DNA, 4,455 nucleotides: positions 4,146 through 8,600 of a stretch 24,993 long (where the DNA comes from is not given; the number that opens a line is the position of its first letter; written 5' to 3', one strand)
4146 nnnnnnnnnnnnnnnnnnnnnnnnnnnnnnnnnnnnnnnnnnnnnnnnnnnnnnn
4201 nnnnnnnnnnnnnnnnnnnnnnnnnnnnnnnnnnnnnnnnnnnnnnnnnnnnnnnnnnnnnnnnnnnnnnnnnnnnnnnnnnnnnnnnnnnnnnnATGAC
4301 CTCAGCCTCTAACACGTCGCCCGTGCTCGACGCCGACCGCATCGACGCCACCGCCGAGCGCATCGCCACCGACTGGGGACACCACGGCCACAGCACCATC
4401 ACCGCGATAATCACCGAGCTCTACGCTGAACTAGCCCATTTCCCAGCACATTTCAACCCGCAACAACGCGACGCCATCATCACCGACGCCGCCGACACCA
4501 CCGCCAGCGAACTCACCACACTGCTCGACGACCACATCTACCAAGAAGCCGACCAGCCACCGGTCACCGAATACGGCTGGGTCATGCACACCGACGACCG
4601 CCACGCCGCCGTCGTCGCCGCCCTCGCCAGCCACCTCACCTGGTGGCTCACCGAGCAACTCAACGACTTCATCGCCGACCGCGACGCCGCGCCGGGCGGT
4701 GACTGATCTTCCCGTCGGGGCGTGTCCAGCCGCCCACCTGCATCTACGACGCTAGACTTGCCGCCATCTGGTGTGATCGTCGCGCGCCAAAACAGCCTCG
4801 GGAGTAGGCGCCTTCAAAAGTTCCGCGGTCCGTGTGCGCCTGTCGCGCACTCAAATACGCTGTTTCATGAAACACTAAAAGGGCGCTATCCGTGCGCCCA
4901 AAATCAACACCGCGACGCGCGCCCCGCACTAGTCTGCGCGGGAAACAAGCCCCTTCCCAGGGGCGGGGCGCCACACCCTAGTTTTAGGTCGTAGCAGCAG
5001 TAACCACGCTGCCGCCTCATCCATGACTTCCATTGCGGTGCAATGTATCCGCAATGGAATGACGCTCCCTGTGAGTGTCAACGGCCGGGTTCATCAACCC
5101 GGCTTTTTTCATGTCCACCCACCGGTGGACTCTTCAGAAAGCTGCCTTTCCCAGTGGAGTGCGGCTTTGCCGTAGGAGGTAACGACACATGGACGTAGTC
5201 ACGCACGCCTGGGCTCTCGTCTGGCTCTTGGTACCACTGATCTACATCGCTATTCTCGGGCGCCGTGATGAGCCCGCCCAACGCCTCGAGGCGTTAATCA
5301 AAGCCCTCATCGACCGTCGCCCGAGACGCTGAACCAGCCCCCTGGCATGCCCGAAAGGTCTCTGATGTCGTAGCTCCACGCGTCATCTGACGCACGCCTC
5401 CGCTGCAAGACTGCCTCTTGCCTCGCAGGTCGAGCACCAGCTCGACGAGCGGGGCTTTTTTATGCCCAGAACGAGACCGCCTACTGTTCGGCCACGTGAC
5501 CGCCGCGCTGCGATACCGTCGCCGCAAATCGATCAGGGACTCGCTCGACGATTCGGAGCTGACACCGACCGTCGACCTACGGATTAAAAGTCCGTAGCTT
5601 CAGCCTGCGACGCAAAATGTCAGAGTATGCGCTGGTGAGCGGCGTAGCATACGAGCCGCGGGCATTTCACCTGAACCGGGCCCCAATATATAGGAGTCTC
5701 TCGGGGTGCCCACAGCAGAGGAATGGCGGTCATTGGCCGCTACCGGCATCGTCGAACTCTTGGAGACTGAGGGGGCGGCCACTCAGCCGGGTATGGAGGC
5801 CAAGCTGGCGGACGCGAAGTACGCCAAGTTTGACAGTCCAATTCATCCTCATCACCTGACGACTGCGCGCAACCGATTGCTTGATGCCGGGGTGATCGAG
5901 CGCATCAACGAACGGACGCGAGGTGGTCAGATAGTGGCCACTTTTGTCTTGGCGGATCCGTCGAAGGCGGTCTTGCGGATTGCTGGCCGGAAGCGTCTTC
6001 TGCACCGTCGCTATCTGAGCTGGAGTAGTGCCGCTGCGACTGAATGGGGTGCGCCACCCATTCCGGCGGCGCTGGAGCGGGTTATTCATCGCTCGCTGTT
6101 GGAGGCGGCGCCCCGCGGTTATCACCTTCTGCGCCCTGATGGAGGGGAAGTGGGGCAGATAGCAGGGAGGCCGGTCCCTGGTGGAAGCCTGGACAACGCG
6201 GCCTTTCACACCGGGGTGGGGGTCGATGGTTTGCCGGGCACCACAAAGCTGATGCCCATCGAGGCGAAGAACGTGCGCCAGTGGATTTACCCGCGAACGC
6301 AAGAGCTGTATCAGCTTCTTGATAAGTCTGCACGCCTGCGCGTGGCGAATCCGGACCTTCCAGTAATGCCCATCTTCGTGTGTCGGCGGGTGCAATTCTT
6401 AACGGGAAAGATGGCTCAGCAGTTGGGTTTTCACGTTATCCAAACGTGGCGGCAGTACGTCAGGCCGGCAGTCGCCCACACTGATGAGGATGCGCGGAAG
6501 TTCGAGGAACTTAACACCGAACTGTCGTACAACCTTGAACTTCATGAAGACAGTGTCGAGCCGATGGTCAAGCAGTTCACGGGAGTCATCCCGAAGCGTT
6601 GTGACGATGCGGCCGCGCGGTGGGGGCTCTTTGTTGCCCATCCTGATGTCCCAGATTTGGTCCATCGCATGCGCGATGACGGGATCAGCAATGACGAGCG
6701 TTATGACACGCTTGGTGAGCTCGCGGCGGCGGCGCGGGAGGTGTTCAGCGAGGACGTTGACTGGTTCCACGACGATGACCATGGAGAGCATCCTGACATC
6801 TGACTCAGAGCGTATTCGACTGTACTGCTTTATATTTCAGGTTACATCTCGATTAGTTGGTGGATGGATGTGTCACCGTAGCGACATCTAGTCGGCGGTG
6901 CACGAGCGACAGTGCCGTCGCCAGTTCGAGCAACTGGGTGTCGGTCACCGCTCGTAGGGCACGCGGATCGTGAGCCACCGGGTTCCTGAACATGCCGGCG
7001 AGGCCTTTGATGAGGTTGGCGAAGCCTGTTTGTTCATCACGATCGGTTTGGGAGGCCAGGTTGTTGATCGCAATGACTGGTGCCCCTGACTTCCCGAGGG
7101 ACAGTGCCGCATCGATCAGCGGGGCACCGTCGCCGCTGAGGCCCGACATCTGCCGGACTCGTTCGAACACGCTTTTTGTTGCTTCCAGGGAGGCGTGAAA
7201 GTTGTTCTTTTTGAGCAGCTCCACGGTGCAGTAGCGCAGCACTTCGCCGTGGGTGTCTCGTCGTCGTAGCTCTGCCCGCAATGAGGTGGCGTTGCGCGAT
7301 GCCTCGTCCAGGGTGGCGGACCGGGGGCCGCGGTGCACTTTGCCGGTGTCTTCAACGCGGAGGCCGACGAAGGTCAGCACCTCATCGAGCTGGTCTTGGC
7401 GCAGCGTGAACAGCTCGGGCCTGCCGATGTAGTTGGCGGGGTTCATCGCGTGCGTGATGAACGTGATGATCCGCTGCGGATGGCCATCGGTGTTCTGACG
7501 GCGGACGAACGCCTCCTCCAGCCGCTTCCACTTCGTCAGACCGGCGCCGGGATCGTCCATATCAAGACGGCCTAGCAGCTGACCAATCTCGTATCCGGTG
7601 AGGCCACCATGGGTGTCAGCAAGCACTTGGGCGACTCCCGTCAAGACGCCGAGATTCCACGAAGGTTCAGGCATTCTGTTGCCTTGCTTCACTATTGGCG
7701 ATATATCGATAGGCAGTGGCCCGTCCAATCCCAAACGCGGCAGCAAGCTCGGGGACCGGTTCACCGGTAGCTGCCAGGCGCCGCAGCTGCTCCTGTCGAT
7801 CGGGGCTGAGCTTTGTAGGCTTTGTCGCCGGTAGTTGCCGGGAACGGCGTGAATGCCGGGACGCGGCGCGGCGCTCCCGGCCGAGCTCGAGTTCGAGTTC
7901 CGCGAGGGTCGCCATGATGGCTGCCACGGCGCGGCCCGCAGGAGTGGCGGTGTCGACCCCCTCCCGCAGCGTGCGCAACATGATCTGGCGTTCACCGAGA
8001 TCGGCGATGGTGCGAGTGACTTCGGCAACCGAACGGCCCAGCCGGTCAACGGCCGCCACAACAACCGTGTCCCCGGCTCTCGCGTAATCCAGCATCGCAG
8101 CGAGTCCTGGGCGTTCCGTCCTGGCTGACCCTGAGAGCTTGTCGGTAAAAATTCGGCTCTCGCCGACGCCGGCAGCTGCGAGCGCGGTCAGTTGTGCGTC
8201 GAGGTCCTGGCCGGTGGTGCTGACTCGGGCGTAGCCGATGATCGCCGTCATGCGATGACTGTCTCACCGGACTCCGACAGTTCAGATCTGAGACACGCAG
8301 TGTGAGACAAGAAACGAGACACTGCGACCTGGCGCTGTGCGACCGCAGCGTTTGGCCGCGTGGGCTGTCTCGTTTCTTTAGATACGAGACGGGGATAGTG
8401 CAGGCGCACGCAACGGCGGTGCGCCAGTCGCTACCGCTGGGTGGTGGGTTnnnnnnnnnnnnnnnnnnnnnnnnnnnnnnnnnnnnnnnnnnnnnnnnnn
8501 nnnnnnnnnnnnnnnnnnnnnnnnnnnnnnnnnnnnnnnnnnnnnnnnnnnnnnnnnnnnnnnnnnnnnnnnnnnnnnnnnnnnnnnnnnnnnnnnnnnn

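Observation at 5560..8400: Recombinase-linked, lower-GC cassette pairing a HEPN (Rx4H) protein with a wHTH plus restriction-endonuclease-like protein: candidate novel mobile defense or abortive-infection module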

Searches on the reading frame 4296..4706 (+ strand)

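Call 5: search_protein_families(library=pfam, proteins=[window:4296-4706:+], max_evalue=1)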
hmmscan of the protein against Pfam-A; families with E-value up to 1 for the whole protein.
window:4296-4706:+ (136 aa): 0 families

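Call 6: search_protein_families(library=ncbifam, proteins=[window:4296-4706:+], max_evalue=1)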
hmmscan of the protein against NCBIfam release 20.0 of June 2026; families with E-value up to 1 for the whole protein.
window:4296-4706:+ (136 aa): 1 family
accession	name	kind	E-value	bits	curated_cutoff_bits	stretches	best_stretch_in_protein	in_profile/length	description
NF046112.1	MSMEG_6209_Nter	domain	0.018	15.4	25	1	13-48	2-37/56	three-helix bundle dimerization domain-containing protein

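Call 7: search_protein_families(library=padloc, proteins=[window:4296-4706:+], max_evalue=1)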
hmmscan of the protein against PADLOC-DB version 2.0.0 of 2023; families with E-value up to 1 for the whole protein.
window:4296-4706:+ (136 aa): 0 families

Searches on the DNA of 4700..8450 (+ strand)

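Call 8: search_dna_similar(query=window:4700-8450:+, collection=plasmids, mode=near, max_rows=25)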
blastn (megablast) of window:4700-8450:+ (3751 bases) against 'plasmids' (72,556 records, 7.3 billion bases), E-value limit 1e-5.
Records with a match: 3; places in all: 5; records where one place covers at least 80% of the query: 0.
Best place of each record, by identity: 80-90% 3.
By first word of the organism name: Mycobacteroides 2; Mycolicibacterium 1.
By predicted mobility (MOB-suite, as given by PLSDB): mobilizable 3.
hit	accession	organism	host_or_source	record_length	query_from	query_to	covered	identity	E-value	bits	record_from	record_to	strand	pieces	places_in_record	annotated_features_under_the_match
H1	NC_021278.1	Mycobacteroides abscessus subsp. bolletii 50594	-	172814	932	3691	74%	85.7%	0e+0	2904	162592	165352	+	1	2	hypothetical protein | TIGR02391 family protein | recombinase family protein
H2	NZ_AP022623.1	Mycobacteroides abscessus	-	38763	932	3691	74%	85.7%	0e+0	2904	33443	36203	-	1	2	hypothetical protein | TIGR02391 family protein | recombinase family protein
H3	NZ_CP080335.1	Mycolicibacterium pallens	-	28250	296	776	13%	83.4%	5e-121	444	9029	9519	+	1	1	hypothetical protein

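Call 11: get_annotated_region(hit=H1, flank=8000)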
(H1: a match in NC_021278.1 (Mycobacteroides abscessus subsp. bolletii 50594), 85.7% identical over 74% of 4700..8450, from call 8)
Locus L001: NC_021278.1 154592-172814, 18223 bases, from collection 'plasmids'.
description: Mycobacteroides abscessus subsp. bolletii 50594 plasmid 1, complete sequence
organism: Mycobacteroides abscessus subsp. bolletii 50594 (NCBI taxid 1303024)
taxonomy: Bacteria; Actinomycetota; Actinomycetes; Mycobacteriales; Mycobacteriaceae; Mycobacteroides; Mycobacteroides abscessus; Mycobacteroides abscessus subsp. bolletii 50594
host: -; source: -; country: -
typing (MOB-suite, as given by PLSDB): mobilizable; replicon rep_cluster_1566; relaxase MOBF
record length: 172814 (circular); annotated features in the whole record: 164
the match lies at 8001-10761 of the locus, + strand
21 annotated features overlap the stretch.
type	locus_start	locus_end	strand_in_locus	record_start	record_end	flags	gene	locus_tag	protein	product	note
CDS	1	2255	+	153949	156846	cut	mobF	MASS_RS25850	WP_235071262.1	MobF family relaxase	-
CDS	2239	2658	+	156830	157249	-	-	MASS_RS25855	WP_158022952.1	hypothetical protein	-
CDS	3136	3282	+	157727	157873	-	-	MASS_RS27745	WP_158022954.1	hypothetical protein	-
CDS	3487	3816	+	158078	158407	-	-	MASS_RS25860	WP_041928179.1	hypothetical protein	-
CDS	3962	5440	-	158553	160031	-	-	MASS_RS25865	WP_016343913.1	ThiF family adenylyltransferase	-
CDS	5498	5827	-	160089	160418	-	-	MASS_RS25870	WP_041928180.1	hypothetical protein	-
CDS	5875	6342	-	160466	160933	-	-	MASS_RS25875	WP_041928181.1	hypothetical protein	-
CDS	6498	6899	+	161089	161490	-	-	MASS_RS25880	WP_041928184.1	hypothetical protein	-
CDS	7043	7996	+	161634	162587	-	-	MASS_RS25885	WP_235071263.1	ImmA/IrrE family metallo-endopeptidase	-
CDS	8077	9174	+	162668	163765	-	-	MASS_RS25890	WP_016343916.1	hypothetical protein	-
CDS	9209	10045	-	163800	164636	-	-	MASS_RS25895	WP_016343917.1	TIGR02391 family protein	-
CDS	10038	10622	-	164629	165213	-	-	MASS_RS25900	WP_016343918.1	recombinase family protein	GO:0006310 - DNA recombination [Evidence IEA]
CDS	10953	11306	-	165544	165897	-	-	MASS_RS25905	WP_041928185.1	hypothetical protein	-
CDS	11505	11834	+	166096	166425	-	-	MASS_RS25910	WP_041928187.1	DUF6290 family protein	-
CDS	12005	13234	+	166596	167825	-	-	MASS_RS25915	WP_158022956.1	hypothetical protein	-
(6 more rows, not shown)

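Call 12: get_annotated_region(hit=H2, flank=8000)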
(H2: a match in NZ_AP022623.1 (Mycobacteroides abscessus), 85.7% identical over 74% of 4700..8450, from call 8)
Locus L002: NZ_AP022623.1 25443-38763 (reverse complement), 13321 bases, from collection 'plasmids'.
description: Mycobacteroides abscessus strain JCM 30620 plasmid pJCM30620_2
organism: Mycobacteroides abscessus (NCBI taxid 36809)
taxonomy: Bacteria; Actinomycetota; Actinomycetes; Mycobacteriales; Mycobacteriaceae; Mycobacteroides; Mycobacteroides abscessus
host: -; source: -; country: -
typing (MOB-suite, as given by PLSDB): mobilizable; replicon rep_cluster_1566; relaxase MOBF
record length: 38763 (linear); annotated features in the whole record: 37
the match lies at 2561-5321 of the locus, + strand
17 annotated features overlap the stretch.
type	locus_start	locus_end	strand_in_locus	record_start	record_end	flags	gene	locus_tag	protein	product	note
CDS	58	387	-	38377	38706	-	-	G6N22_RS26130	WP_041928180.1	hypothetical protein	-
CDS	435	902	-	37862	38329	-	-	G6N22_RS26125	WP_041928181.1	hypothetical protein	-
CDS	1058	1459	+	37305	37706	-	-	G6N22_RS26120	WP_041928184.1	hypothetical protein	-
CDS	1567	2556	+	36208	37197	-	-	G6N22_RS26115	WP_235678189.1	ImmA/IrrE family metallo-endopeptidase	-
CDS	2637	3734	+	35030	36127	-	-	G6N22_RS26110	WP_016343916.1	hypothetical protein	-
CDS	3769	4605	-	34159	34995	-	-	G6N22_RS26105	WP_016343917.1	TIGR02391 family protein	-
CDS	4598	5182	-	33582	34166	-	-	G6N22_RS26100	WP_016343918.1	recombinase family protein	GO:0006310 - DNA recombination [Evidence IEA]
CDS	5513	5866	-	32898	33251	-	-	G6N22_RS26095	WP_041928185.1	hypothetical protein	-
CDS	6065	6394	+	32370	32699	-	-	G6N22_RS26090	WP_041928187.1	DUF6290 family protein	-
CDS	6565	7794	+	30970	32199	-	-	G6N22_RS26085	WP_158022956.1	hypothetical protein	-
CDS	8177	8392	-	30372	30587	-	-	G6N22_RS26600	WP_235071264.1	hypothetical protein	-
CDS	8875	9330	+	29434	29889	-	-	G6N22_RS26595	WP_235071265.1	hypothetical protein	-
CDS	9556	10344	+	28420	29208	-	-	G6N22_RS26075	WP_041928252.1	hypothetical protein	-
CDS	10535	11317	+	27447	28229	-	-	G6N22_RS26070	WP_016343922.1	Abi family protein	-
CDS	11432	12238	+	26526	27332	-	-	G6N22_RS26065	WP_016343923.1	AAA family ATPase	-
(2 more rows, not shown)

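Call 105: search_dna_similar(query=L047:4488-7246:+, collection=ecoli_genomes, mode=near, max_rows=8)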
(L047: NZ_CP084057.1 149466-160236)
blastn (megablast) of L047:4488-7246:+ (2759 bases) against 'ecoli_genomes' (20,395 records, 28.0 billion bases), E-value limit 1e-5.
Records with a match: 47; places in all: 47; records where one place covers at least 80% of the query: 33.
Genomes with a match: 45 of 5426; with a place that covers at least 80% of the query: 31. Places per genome that has any: lowest 1, median 1, highest 2. On chromosomes: 44 places; on plasmids: 3.
Best place of each record, by identity: >=99% 39; 90-95% 8.
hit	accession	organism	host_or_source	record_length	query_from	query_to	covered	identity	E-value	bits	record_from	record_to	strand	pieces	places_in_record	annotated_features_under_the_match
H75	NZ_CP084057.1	Escherichia coli strain X14-3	Procambarus clarkii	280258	1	2759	100%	100.0%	0e+0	5096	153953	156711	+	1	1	restriction endonuclease | TIGR02391 family protein | hypothetical protein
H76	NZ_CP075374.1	Escherichia coli strain no107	stool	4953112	1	2759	100%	100.0%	0e+0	5096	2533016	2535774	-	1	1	restriction endonuclease | TIGR02391 family protein | hypothetical protein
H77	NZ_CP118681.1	Escherichia coli strain HZDC01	ostriches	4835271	1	2759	100%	100.0%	0e+0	5096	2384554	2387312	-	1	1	restriction endonuclease | TIGR02391 family protein | hypothetical protein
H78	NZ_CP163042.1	Escherichia coli strain W150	Homo sapiens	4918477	1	2759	100%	100.0%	0e+0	5096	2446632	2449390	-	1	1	restriction endonuclease | TIGR02391 family protein | hypothetical protein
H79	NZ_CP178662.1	Escherichia coli strain VTB96935v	Chicken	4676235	1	2759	100%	100.0%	0e+0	5096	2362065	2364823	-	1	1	restriction endonuclease | TIGR02391 family protein | hypothetical protein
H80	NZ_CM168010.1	Escherichia coli strain PEC395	Sus scrofa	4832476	1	2759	100%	100.0%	0e+0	5096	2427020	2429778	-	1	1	restriction endonuclease | TIGR02391 family protein | hypothetical protein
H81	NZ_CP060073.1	Escherichia coli strain G4/9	Homo sapiens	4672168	1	2759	100%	100.0%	0e+0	5090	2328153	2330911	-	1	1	restriction endonuclease | TIGR02391 family protein | hypothetical protein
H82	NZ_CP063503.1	Escherichia coli strain EH09-18-41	Homo sapiens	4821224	1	2759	100%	100.0%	0e+0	5090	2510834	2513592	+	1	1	restriction endonuclease | TIGR02391 family protein | hypothetical protein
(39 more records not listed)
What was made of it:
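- That E. coli block is kept as a unit in 31 genomes (call 105).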
